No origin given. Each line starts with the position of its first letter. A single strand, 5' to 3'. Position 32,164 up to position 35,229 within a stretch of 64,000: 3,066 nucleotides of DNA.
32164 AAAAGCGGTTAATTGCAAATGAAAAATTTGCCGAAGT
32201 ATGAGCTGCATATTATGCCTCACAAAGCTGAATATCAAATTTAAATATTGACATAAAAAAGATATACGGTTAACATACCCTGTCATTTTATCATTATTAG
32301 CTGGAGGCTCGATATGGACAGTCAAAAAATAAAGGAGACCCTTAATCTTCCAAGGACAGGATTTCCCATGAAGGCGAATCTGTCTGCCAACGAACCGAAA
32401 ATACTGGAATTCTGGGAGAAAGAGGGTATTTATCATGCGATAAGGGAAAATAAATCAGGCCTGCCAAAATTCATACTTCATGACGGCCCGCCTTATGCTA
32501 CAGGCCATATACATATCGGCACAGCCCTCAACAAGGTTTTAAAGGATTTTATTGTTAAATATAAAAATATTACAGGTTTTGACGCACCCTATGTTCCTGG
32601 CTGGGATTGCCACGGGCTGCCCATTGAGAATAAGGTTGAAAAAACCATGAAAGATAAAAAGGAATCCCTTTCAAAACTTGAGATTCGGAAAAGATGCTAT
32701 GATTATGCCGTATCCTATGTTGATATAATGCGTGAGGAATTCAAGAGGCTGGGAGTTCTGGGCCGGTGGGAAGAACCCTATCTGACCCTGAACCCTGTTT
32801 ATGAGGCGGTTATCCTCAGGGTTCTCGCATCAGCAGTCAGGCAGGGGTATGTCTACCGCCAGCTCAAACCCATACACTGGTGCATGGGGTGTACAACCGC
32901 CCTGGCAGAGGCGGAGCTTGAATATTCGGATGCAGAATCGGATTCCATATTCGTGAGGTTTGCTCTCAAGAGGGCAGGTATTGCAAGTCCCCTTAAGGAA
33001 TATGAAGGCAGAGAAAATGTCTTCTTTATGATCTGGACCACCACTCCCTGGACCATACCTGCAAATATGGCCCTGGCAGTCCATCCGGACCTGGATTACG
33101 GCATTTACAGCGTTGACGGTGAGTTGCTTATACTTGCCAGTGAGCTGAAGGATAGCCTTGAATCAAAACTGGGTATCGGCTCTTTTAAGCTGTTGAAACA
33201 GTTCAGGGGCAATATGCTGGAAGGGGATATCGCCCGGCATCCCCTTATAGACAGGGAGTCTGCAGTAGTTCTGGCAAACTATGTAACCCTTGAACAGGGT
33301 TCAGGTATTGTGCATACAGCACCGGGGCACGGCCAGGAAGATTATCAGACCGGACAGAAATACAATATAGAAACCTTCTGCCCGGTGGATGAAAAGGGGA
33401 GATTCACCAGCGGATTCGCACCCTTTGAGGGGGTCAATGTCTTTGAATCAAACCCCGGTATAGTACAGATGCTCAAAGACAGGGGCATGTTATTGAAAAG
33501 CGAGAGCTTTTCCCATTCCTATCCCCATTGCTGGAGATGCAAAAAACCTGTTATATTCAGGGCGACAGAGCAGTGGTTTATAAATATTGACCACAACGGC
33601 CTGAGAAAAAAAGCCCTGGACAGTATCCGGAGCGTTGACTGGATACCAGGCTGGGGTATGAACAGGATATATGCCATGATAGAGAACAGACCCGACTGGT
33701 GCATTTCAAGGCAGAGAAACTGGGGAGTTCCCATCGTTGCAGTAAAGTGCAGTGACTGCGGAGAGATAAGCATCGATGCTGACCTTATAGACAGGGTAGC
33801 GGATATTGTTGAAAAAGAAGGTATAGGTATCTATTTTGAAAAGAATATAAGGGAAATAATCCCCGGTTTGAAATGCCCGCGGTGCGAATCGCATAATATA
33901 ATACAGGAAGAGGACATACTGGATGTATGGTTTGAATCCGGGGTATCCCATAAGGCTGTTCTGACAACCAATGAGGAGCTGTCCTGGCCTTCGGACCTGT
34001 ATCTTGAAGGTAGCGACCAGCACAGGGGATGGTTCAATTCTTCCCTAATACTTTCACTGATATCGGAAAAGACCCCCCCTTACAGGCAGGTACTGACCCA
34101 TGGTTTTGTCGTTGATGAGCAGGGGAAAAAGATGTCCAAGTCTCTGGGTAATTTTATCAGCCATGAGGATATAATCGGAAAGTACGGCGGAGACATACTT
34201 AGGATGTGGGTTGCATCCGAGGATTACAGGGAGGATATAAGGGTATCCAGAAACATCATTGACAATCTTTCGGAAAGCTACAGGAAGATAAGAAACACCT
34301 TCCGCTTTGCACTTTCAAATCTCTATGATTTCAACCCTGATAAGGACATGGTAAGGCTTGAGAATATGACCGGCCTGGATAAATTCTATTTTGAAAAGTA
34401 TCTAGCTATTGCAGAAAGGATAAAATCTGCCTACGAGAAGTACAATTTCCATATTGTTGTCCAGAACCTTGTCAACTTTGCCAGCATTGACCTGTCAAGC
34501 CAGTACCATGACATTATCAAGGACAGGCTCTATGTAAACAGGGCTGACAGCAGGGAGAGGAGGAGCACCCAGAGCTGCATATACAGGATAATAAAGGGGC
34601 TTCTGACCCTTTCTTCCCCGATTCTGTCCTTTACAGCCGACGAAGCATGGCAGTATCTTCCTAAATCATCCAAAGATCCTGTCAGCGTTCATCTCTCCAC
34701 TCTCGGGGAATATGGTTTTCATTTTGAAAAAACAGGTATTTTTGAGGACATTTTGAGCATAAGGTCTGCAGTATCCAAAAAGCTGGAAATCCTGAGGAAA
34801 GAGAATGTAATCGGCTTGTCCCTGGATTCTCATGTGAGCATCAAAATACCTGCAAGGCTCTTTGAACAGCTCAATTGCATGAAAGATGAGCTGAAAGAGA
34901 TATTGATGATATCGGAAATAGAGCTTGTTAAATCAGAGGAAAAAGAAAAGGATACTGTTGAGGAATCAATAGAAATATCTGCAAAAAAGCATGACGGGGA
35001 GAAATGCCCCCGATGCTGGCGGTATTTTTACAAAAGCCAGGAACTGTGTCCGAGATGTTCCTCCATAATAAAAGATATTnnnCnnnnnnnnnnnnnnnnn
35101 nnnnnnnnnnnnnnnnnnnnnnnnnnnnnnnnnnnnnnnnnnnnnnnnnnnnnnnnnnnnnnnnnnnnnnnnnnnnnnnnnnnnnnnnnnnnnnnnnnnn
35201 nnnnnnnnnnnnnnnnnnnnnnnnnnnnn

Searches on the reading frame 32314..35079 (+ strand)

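Call 60: search_protein_families(library=pfam, proteins=[window:32314-35079:+], max_evalue=0.00001)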
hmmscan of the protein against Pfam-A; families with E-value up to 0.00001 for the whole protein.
window:32314-35079:+ (922 aa): 6 families
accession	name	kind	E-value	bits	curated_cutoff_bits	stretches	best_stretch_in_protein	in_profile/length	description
PF00133.28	tRNA-synt_1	-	2.4e-133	445.3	22.7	1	29-645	1-414/414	tRNA synthetases class I (I, L, M and V)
PF08264.19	Anticodon_1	-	1e-22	81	25.1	1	694-842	6-147/148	Anticodon-binding domain of tRNA ligase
PF09334.17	tRNA-synt_1g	-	2.5e-18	66.5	20.1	1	60-124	8-72/391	tRNA synthetases class I (M)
PF01406.26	tRNA-synt_1e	-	2.4e-09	37.4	27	1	590-650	237-297/301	tRNA synthetases class I (C) catalytic domain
PF13603.12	tRNA-synt_1_2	-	2.2e-06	27.7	25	1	301-354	83-136/185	Leucyl-tRNA synthetase, editing domain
PF01921.24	tRNA-synt_1f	-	3.9e-06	26.5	27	0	576-663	254-339/360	tRNA synthetases class I (K)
